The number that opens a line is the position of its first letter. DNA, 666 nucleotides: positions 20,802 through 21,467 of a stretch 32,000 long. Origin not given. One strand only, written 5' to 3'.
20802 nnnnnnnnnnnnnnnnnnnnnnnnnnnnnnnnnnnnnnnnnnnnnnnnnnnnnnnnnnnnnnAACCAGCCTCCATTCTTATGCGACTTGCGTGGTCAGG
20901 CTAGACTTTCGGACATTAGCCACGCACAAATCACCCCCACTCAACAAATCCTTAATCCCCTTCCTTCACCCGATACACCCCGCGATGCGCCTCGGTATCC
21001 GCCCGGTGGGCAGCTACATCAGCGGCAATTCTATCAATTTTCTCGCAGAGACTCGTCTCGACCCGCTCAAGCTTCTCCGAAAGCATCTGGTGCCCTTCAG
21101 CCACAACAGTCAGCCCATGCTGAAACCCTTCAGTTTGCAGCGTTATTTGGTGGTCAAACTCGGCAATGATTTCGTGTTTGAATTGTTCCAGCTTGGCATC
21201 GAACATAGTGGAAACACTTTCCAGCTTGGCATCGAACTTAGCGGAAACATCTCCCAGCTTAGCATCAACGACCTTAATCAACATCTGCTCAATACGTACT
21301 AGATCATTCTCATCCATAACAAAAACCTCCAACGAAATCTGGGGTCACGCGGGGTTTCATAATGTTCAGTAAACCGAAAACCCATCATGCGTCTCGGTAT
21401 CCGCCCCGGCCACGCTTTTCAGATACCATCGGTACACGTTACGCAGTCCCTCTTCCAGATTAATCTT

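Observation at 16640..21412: Eight direct copies of a ~50-60-bp 'tail box' divide a 4.7-kb minus-strand segment into cassette-like units carrying TA modules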

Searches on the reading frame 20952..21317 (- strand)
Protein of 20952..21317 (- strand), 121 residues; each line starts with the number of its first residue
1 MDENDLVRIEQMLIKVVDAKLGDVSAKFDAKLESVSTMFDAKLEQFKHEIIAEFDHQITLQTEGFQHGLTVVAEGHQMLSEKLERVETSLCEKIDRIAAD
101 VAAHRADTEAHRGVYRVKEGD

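Call 7: search_protein_families(library=pfam, proteins=[window:20952-21317:-], max_evalue=0.1)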
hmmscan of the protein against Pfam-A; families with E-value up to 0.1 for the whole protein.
window:20952-21317:- (121 aa): 2 families
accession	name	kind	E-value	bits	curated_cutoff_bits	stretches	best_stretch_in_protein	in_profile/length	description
PF01442.23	Apolipoprotein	-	0.0011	19.2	90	1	11-108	36-137/190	Apolipoprotein A1/A4/E domain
PF09385.16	HisK_N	-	0.0054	17.2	24.4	1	43-111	8-76/129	Histidine kinase N terminal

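Call 11: find_homologous_proteins(query=A1, max_evalue=0.001)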
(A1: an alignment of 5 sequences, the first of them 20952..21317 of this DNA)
Query A1 (5 sequences) (121 aa, profile of the alignment): 2322 proteins with E <= 0.001 among 8000 candidates; the best 120 are listed.
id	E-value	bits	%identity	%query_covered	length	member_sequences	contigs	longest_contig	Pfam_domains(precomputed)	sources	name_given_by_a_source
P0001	4.7e-39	150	47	48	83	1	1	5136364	-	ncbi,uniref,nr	ncbi:hypothetical protein [Geotalea uraniireducens]|uniref:Uncharacterized protein n=1 Tax=Geotalea 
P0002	2.4e-38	148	39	83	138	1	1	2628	PF04513.18,PF01442.24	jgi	jgi:chromosome segregation ATPase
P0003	3.1e-38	148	33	83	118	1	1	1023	-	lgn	-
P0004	9.6e-38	146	46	48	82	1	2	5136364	-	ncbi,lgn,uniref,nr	ncbi:hypothetical protein [Geotalea uraniireducens]|uniref:Uncharacterized protein n=1 Tax=Geotalea 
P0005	2.2e-37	145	52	41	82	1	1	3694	-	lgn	-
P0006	4.6e-37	144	32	88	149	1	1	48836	PF28217.1,PF01442.24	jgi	jgi:hypothetical protein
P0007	1.1e-36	143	41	83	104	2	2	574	-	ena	-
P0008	1.7e-36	142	65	31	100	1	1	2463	-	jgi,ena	-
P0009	3.3e-36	141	44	47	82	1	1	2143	-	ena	-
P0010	6.1e-36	140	36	83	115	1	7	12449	PF01442.24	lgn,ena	-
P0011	8.0e-36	140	47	48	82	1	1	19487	-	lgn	-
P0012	9.0e-36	140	39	83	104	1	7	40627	-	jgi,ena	jgi:chaperonin cofactor prefoldin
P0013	1.2e-35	139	44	48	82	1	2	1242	-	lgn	-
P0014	1.2e-35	139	34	83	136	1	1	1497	PF28217.1,PF01442.24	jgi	jgi:vacuolar-type H+-ATPase subunit I/STV1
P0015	1.4e-35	139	52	42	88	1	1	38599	-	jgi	jgi:Txe/YoeB family toxin of Txe-Axe toxin-antitoxin module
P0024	3.6e-35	138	47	41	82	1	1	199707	-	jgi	jgi:outer membrane murein-binding lipoprotein Lpp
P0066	5.5e-34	134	57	35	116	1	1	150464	PF28217.1,PF01442.24,PF07889.18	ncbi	ncbi:MAG: hypothetical protein AB1401_04715 [Thermodesulfobacteriota bacterium]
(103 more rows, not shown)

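Call 20: find_encoding_contigs(protein=P0001, flank=10000, max_places=3)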
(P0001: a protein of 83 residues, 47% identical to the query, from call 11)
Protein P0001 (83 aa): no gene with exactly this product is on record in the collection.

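Call 22: find_encoding_contigs(protein=P0004, flank=10000, max_places=3)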
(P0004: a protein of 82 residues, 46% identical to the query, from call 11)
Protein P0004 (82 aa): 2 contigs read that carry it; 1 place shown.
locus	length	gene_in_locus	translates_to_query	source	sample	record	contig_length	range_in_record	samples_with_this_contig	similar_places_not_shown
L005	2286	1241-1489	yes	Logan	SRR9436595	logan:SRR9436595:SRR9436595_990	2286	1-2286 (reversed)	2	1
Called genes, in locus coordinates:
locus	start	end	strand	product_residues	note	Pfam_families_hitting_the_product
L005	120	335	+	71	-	PF09720:Unstab_antitox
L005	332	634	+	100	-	-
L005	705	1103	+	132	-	PF00308:Bac_DnaA, PF01695:IstB_IS21 (weak), PF13401:AAA_22 (weak)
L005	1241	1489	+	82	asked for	-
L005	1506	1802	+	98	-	PF01909:NTP_transf_2, PF18765:Polbeta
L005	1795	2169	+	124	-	PF01934:HepT-like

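Call 23: find_encoding_contigs(protein=P0024, flank=10000, max_places=3)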
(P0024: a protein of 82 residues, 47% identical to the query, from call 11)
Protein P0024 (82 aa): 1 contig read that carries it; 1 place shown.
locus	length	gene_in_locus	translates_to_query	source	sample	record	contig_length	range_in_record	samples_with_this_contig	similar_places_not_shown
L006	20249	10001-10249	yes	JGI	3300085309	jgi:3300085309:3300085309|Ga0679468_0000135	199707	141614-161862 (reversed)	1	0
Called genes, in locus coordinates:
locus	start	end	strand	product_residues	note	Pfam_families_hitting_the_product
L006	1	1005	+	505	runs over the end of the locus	PF13517:FG-GAP_3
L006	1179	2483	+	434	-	PF13393:tRNA-synt_His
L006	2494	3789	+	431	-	PF00709:Adenylsucc_synt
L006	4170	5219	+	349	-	PF02563:Poly_export, PF10531:SLBB (faint), PF22461:SLBB_2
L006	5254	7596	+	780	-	PF02706:Wzz, PF23607:WZC_N (weak), PF13807:GNVR, PF01656:CbiA, PF09140:MipZ (faint), PF10609:ParA, PF13614:AAA_31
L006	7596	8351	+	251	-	PF19567:CpsB_CapC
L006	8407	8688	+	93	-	PF01909:NTP_transf_2, PF18765:Polbeta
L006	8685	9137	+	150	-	-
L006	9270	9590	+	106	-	-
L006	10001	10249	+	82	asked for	-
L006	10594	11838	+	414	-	-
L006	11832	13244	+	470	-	PF04932:Wzy_C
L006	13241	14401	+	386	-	PF20706:GT4-conflict (weak), PF00534:Glycos_transf_1, PF13692:Glyco_trans_1_4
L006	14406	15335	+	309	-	PF00535:Glycos_transf_2, PF10111:Glyco_tranf_2_2 (weak), PF13641:Glyco_tranf_2_3, PF13632:Glyco_trans_2_3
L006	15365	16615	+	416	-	PF00534:Glycos_transf_1, PF13692:Glyco_trans_1_4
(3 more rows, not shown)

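Call 25: find_related_loci(query=A1, collection=metagenome_contigs, flank=10000)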
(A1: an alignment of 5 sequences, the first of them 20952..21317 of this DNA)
Query A1 (121 aa) in metagenome_contigs; peptide patterns used: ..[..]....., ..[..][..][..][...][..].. (x = any residue, [..] = any of these).
544 stretches matched a pattern; 305 encode a relative of the query (tblastn E <= 1e-3); the best 80 are kept; 80 distinct loci.
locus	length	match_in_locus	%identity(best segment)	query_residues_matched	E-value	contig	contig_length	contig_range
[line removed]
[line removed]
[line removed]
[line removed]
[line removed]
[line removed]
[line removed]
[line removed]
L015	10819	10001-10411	44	1-120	8e-26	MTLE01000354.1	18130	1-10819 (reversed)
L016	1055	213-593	47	1-117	2e-26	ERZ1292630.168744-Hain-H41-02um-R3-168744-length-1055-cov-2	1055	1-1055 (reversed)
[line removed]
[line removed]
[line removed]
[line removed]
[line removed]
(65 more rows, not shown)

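Call 51: search_protein_families(library=pfam, proteins=[P0006, P0014, P0066, P0002], max_evalue=0.01)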
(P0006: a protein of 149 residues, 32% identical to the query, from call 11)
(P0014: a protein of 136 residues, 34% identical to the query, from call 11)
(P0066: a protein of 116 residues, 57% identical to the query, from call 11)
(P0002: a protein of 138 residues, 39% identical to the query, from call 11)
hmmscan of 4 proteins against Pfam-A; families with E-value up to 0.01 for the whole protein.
P0006 (149 aa): 8 families
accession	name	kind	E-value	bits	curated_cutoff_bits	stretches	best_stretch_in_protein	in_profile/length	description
PF01442.23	Apolipoprotein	-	1.2e-10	41.9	90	1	51-135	41-125/190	Apolipoprotein A1/A4/E domain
PF04513.17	Baculo_PEP_C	-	0.00069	20.1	38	0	73-129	35-94/140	Baculovirus polyhedron envelope protein, PEP, C terminus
PF07902.16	Gp58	-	0.00077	18.3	34.5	1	8-123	136-252/594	gp58-like protein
PF05597.16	Phasin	-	0.0018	18.7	28.8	0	82-123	52-93/126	Poly(hydroxyalcanoate) granule associated protein (phasin)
PF06825.17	HSBP1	-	0.002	18.4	28.6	0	84-119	13-44/51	Heat shock factor binding protein 1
PF07889.17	DUF1664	-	0.0023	18.4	34.6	0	36-104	37-104/124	Protein of unknown function (DUF1664)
PF20667.3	Sec10_N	-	0.0077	16.8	27.4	0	57-119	13-73/118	Exocyst complex component Sec10, N-terminal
PF03763.18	Remorin_C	-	0.0094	16.2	29.7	0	70-125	36-91/107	Remorin, C-terminal region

P0014 (136 aa): 17 families
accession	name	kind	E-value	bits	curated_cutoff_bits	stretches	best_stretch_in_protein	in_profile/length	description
PF01442.23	Apolipoprotein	-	1.7e-10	41.4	90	1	29-125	7-104/190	Apolipoprotein A1/A4/E domain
PF05531.17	NPV_P10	-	4.5e-05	24.3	29.8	1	40-92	11-61/75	Nucleopolyhedrovirus P10 protein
PF07889.17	DUF1664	-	4.8e-05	23.8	34.6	1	26-104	52-121/124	Protein of unknown function (DUF1664)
PF04513.17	Baculo_PEP_C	-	6.5e-05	23.5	38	1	48-98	39-89/140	Baculovirus polyhedron envelope protein, PEP, C terminus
PF04799.18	Fzo_mitofusin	-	0.0014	18.6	27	0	43-117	71-151/161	fzo-like conserved region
PF09769.14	ApoO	-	0.0015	18.9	31.4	0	24-73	13-62/131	Apolipoprotein O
PF14942.11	Muted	-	0.0021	18.7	26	1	28-122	53-143/146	Organelle biogenesis, Muted-like protein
PF12732.12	YtxH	-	0.0026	18.6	37.5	0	58-104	25-67/71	YtxH-like protein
PF05597.16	Phasin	-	0.0029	18.1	28.8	0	50-119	53-122/126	Poly(hydroxyalcanoate) granule associated protein (phasin)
PF14362.11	DUF4407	-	0.004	16.9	31.3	1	28-126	133-237/297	Domain of unknown function (DUF4407)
PF02601.20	Exonuc_VII_L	-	0.0047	16.9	35.9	1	49-114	142-206/315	Exonuclease VII, large subunit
PF16043.11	DUF4795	-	0.005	16.7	34.8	1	35-119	65-146/208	Domain of unknown function (DUF4795)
PF06009.19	Laminin_II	-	0.0057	17.1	33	0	13-94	8-97/138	Laminin Domain II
PF07464.16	ApoLp-III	-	0.0066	17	36.3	0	59-126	11-82/146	Apolipophorin-III precursor (apoLp-III)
PF25481.1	Nucleoprot-TPR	-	0.0069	16.8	27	0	49-72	38-61/80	Nucleoprotein TPR-like domain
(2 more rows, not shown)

P0066 (116 aa): 7 families
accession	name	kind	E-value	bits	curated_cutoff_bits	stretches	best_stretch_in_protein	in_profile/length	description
PF01442.23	Apolipoprotein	-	2.1e-06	28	90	1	24-104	28-105/190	Apolipoprotein A1/A4/E domain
PF07889.17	DUF1664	-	1.2e-05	25.8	34.6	2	22-93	48-121/124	Protein of unknown function (DUF1664)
PF04513.17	Baculo_PEP_C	-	0.00011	22.7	38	1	27-97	25-95/140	Baculovirus polyhedron envelope protein, PEP, C terminus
PF21808.2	Dynamin-like_hel_bact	-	0.0024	17.6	28.3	1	32-89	50-106/373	Bacterial dynamin-like protein, helical domain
PF05531.17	NPV_P10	-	0.0032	18.4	29.8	1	42-87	13-53/75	Nucleopolyhedrovirus P10 protein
PF09769.14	ApoO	-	0.0039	17.5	31.4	0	24-72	13-61/131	Apolipoprotein O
PF16043.11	DUF4795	-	0.0081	16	34.8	1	25-98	87-162/208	Domain of unknown function (DUF4795)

P0002 (138 aa): 11 families
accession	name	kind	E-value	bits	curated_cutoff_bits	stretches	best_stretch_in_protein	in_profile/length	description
PF01442.23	Apolipoprotein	-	2.8e-09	37.4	90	1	48-125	27-104/190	Apolipoprotein A1/A4/E domain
PF04513.17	Baculo_PEP_C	-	3.2e-06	27.7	38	2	45-108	29-95/140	Baculovirus polyhedron envelope protein, PEP, C terminus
PF07889.17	DUF1664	-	0.00045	20.7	34.6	1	58-127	41-105/124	Protein of unknown function (DUF1664)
PF06705.16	SF-assemblin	-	0.0032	17.3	30.6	1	16-121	35-136/247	SF-assemblin/beta giardin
PF14942.11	Muted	-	0.0035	18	26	1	29-109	61-141/146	Organelle biogenesis, Muted-like protein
PF14643.11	DUF4455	-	0.0036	16.4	30.4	1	29-109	325-405/469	Domain of unknown function (DUF4455)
PF09703.15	Cas_Csa4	-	0.0061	16.4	25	1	9-103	54-138/355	CRISPR-associated protein (Cas_Csa4)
PF19962.4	EAD9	-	0.0066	16.6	25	0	62-107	17-59/62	Effector-associated domain 9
PF05531.17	NPV_P10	-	0.0075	17.2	29.8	0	49-108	13-66/75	Nucleopolyhedrovirus P10 protein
PF24850.1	CC_BshC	-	0.0088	16.4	27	0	29-107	36-115/159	Bacillithiol biosynthesis BshC, C-terminal coiled-coil domain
PF00836.24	Stathmin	-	0.0091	16.4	24.7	0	46-111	63-124/136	Stathmin family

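Call 52: search_protein_families(library=ncbifam, proteins=[window:20952-21317:-, P0006], max_evalue=0.01)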
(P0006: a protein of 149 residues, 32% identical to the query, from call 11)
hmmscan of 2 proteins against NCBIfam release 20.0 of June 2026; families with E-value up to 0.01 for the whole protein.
window:20952-21317:- (121 aa): 2 families
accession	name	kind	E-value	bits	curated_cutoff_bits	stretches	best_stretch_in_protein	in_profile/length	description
NF047516.1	LA_3659_fam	equivalog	0.0082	15.7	36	0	14-96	129-211/221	LA_3659 family protein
NF047514.1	SpiroCoCo_N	equivalog_domain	0.0082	15.7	75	0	14-96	129-211/221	SpiroCoCo family coiled-coil protein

P0006 (149 aa): 10 families
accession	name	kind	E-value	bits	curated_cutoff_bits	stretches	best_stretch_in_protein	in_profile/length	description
NF009647.0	PRK13182.1-2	equivalog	8e-05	22.7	165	0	105-137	94-127/176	chromosome-anchoring protein RacA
NF033914.0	antiphage_ZorA_1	subfamily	0.001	17.5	190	1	45-136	397-488/619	anti-phage ZorAB system protein ZorA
NF033481.2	auto_Ata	exception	0.0016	15.8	2500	1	29-126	804-898/1862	trimeric autotransporter adhesin Ata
NF047388.1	SA1320_fam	subfamily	0.0029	16.1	230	1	11-132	262-383/644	SA1320 family protein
NF052504.1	sll1863_fam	domain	0.003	17.7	35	0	46-120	10-87/93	sll1863 family stress response protein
NF009648.0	PRK13182.1-4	equivalog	0.0032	17.5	170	0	84-136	82-137/184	chromosome-anchoring protein RacA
NF053723.1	BCAL1086_gp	subfamily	0.004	17.6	50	0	76-131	29-83/121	BCAL1086 family glycoprotein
NF010553.0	PRK13947.1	equivalog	0.0041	17.3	204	1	6-61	104-159/173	shikimate kinase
NF047516.1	LA_3659_fam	equivalog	0.0051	16.4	36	1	39-125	119-205/221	LA_3659 family protein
NF047514.1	SpiroCoCo_N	equivalog_domain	0.0051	16.4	75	1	39-125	119-205/221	SpiroCoCo family coiled-coil protein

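Call 74: search_protein_families(library=padloc, proteins=[window:20952-21317:-], max_evalue=0.01)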
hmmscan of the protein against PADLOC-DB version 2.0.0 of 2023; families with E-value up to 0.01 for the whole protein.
window:20952-21317:- (121 aa): 1 family
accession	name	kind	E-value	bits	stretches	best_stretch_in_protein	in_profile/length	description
PDLC00648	ZorA3|ZorA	-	0.0018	15.1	1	9-107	396-494/692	MotA/ExbB/TolQ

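Call 75: search_protein_families(library=phrogs, proteins=[window:20952-21317:-], max_evalue=0.01)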
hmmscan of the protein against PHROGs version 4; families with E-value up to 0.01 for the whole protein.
window:20952-21317:- (121 aa): 2 families
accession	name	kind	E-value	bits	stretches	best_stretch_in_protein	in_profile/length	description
phrog_16654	-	unknown function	0.0038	18.3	0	69-117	32-80/101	-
phrog_33872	-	unknown function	0.0043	18.6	0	31-105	6-71/88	-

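Call 88: find_encoding_contigs(protein=P0005, flank=5000, max_places=3)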
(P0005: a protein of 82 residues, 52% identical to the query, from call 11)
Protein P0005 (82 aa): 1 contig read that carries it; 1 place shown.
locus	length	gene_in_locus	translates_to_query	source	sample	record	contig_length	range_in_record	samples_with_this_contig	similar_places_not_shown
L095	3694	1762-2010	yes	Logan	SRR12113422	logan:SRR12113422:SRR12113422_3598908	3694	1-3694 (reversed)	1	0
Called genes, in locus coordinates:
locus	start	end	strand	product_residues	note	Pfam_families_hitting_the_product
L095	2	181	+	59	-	?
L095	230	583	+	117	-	-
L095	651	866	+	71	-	PF09720:Unstab_antitox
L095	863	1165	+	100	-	-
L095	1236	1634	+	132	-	PF00308:Bac_DnaA, PF01695:IstB_IS21 (weak), PF13401:AAA_22 (weak)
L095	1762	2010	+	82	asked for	-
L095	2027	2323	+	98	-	PF01909:NTP_transf_2, PF18765:Polbeta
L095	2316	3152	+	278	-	PF00483:NTP_transferase, PF12804:NTP_transf_3 (weak)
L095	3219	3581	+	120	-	PF05635:23S_rRNA_IVP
